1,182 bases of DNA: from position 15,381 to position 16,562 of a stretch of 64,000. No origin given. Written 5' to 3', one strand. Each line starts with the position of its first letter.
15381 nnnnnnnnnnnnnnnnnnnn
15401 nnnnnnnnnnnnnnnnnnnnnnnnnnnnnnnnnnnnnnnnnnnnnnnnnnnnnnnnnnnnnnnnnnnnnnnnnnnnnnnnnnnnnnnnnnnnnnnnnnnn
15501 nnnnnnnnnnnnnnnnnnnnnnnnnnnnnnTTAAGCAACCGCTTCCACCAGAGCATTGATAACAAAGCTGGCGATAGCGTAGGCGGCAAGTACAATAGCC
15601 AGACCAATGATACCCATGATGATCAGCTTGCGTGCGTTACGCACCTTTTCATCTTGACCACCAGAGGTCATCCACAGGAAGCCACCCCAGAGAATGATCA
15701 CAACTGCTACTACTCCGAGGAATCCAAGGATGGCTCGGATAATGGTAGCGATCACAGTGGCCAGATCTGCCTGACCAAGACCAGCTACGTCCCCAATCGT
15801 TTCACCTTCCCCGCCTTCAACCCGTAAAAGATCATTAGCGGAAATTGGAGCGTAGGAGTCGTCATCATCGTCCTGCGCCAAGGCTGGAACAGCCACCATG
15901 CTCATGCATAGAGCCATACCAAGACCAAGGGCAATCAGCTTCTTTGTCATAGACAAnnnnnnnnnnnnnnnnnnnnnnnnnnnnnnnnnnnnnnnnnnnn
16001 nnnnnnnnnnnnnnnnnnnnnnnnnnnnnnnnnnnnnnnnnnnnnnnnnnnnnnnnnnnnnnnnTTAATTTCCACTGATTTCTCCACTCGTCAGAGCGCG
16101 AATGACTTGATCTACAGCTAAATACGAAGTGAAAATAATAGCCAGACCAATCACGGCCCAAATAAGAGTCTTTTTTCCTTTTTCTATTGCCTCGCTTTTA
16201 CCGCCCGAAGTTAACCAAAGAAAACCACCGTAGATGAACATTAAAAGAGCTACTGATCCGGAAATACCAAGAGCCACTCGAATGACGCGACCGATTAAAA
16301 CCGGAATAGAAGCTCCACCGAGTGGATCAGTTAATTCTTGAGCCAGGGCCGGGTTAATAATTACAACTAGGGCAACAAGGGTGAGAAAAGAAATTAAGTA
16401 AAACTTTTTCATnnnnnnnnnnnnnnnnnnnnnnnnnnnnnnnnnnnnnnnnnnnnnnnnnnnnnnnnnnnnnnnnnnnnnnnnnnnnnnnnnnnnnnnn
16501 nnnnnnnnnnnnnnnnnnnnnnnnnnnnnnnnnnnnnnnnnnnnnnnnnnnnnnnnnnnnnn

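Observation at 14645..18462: Five tandem VirB2/TrbC-like pilin paralogs co-operonic with a solute-binding lipoprotein, the first with a Cys-rich module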

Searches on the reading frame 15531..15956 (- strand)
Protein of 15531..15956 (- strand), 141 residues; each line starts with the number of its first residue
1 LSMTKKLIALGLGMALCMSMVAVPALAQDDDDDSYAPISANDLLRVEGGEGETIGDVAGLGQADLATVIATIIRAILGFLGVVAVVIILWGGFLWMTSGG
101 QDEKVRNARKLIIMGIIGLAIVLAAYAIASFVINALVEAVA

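Call 3: search_protein_families(library=pfam, proteins=[window:15531-15956:-], max_evalue=0.1)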
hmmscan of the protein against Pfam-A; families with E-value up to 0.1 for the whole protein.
window:15531-15956:- (141 aa): 2 families
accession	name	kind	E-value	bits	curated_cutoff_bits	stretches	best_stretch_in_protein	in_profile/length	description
PF18895.5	T4SS_pilin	-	3.4e-11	43.5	26.6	1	64-132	4-71/71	Type IV secretion system pilin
PF04956.18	TrbC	-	1.1e-05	26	27.9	1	61-131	34-97/98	TrbC/VIRB2 pilin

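Call 4: search_protein_families(library=ncbifam, proteins=[window:15531-15956:-], max_evalue=0.1)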
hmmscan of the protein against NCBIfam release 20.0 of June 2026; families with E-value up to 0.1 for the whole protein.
window:15531-15956:- (141 aa): 6 families
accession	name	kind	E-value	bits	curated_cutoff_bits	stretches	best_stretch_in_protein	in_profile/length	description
NF045849.1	ICE_MMCAP2_0565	equivalog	3.3e-07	29.9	40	1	66-135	10-79/80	Mbov_0395 family pilin-like conjugal transfer protein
NF047765.1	LIC_13387_fam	subfamily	0.0025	17.5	33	1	65-137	46-118/131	LIC_13387 family protein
NF033486.1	harvest_ssl1498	equivalog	0.056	13.3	45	1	106-132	26-52/53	photosystem II assembly protein Psb34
NF002669.0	PRK02391.1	equivalog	0.061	12.5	341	1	73-136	152-210/298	zinc metalloprotease HtpX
NF041742.1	WGxxGxxG_fam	subfamily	0.068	13.8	35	0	3-34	1-31/69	WGxxGxxG family protein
NF038216.1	ABZJ_00895_fam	subfamily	0.095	12.6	33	0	72-132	63-123/134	ABZJ_00895 family protein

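Call 27: search_solved_structures(query=window:15531-15956:-, max_evalue=10)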
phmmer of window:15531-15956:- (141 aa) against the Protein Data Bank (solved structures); distinct sequences matched with E-value up to 10: 5.
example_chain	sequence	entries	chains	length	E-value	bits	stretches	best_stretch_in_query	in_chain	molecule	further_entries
4bql_A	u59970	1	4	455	0.16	15.3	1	44-105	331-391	ACTIN/ACTIN FAMILY PROTEIN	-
4cj7_A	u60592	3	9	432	0.19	15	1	44-105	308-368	ACTIN/ACTIN FAMILY PROTEIN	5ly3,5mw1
4zxv_A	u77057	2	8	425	0.61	13.3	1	21-78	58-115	DnmZ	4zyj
8h4j_A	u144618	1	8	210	1.1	12.5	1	46-111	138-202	FMN dependent NADH:quinone oxidoreductase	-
6dxp_A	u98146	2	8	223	1.2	12.4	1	46-111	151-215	FMN-dependent NADH-azoreductase | FMN dependent NADH:quinone oxidoreductase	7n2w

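Call 74: search_protein_families(library=phrogs, proteins=[window:15531-15956:-], max_evalue=0.01)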
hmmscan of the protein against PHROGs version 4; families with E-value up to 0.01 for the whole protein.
window:15531-15956:- (141 aa): 0 families

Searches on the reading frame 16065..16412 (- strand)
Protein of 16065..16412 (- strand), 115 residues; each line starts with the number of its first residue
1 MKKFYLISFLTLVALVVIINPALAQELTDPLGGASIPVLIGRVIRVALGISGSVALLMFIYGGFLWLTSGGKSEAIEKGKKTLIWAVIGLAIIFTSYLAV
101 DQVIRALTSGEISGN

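Call 3: search_protein_families(library=pfam, proteins=[window:16065-16412:-], max_evalue=0.1)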
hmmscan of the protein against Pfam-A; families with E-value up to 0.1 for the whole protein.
window:16065-16412:- (115 aa): 3 families
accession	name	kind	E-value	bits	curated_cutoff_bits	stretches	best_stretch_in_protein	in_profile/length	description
PF18895.5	T4SS_pilin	-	7.5e-11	42.4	26.6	1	34-95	3-63/71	Type IV secretion system pilin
PF04956.18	TrbC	-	2.4e-06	28.1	27.9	1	3-96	9-91/98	TrbC/VIRB2 pilin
PF01578.25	Cytochrom_C_asm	-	0.049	13.7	29.9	1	56-102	163-206/212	Cytochrome C assembly protein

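Call 4: search_protein_families(library=ncbifam, proteins=[window:16065-16412:-], max_evalue=0.1)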
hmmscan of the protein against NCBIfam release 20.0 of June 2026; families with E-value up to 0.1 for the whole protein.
window:16065-16412:- (115 aa): 2 families
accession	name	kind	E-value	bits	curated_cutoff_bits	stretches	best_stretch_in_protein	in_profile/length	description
NF045849.1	ICE_MMCAP2_0565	equivalog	0.0016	18.1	40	1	40-103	13-76/80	Mbov_0395 family pilin-like conjugal transfer protein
NF047765.1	LIC_13387_fam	subfamily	0.022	14.4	33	1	45-93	55-103/131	LIC_13387 family protein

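Call 74: search_protein_families(library=phrogs, proteins=[window:16065-16412:-], max_evalue=0.01)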
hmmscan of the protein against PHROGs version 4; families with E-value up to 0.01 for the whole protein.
window:16065-16412:- (115 aa): 0 families

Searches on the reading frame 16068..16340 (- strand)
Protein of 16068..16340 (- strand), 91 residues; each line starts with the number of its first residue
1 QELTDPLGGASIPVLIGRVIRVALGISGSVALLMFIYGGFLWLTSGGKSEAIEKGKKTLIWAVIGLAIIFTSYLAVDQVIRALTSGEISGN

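Call 78: predict_structure(alignment_id=A4)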
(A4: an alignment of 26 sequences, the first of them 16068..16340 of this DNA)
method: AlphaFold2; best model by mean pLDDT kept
length: 91 residues; sequences in the alignment: 26
mean_pLDDT: 79.3   pTM: 0.57
mean pLDDT of the five models: 79.3, 77.0, 75.5, 74.6, 71.9
residues with pLDDT >= 90: 22; 70-90: 50; 50-70: 8; < 50: 11
segments of 3 or more residues with pLDDT < 50: 1-8, 89-91
pLDDT, mean of each block of 10 residues (from residue 1): 45 76 88 90 86 89 91 87 66 35
secondary structure, 60 per line:
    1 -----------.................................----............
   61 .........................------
elements in order: H12-44 H49-85

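Call 82: fold_search(model_id=the predicted structure, library=pdb)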
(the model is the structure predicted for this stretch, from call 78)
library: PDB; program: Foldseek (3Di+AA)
matches with E <= 10: 213; with E <= 0.001: 0
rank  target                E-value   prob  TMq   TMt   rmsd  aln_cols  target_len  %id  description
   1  4abm_A                1.1e+00  0.98  0.72  0.82   1.3        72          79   15  Crystal Structure of CHMP4B hairpin (released 2012-05-09)
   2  1a91_MODEL_1_A        1.2e+00  0.85  0.57  0.64   3.0        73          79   11  SUBUNIT C OF THE F1FO ATP SYNTHASE OF ESCHERICHIA COLI; NMR, 10 STRUCTURES (released 1998-07-01)
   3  2y3h_C                1.4e+00  0.72  0.58  0.50   7.2        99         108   12  E63Q mutant of Cupriavidus metallidurans CH34 CnrXs (released 2011-03-30)
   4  5l8b_V                1.5e+00  0.80  0.62  0.66   6.1        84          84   12  Crystal structure of Rhodospirillum rubrum Rru_A0973 mutant E62A (released 2016-08-31)
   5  8j2f_A                1.5e+00  0.23  0.36  0.11   8.9        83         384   12  Human neutral shpingomyelinase (released 2023-12-06)
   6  3epv_C                1.6e+00  0.75  0.58  0.51   6.0        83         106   13  X-ray Structure of the Metal-sensor CnrX in both the Apo- and Copper-bound Forms (released 2008-11-25)
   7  4wwb                  1.6e+00  0.72  0.59  0.49   7.6        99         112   12  High-resolution structure of the Ni-bound form of the Y135F mutant of C. metallidurans CnrXs (released 2015-02-11)
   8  7w7z                  1.6e+00  0.72  0.59  0.38  13.8       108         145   16  Crystal Structure of human Focal Adhesion Targeting (FAT) domain of the Focal Adhesion Kinase (released 2022-12-21)
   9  3epv_A                1.7e+00  0.69  0.59  0.51   7.0        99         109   13  X-ray Structure of the Metal-sensor CnrX in both the Apo- and Copper-bound Forms (released 2008-11-25)
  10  9vub_A                1.8e+00  0.91  0.73  0.19   3.8        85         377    9  channel C complex with 3 (released 2026-03-11)
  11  8h2j_B                1.8e+00  0.57  0.57  0.57   7.3        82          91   13  Structure of Acb2 complexed with 3',3'-cGAMP (released 2023-02-22)
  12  9sv3_D                1.9e+00  0.92  0.60  0.25   1.5        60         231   10  Local refinement of EloB/EloC/VHL/CV2a/14-3-3zeta/ERa from pose 1 (released 2025-12-03)
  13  2y3h_B                1.9e+00  0.69  0.59  0.50   5.7        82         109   11  E63Q mutant of Cupriavidus metallidurans CH34 CnrXs (released 2011-03-30)
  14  7uq2_D                1.9e+00  0.54  0.54  0.57   7.6        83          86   14  Vs.4 from T4 phage in complex with cGAMP (released 2023-02-08)
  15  8h2x_D                1.9e+00  0.51  0.57  0.58   8.2        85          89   13  Structure of Acb2 (released 2023-02-22)
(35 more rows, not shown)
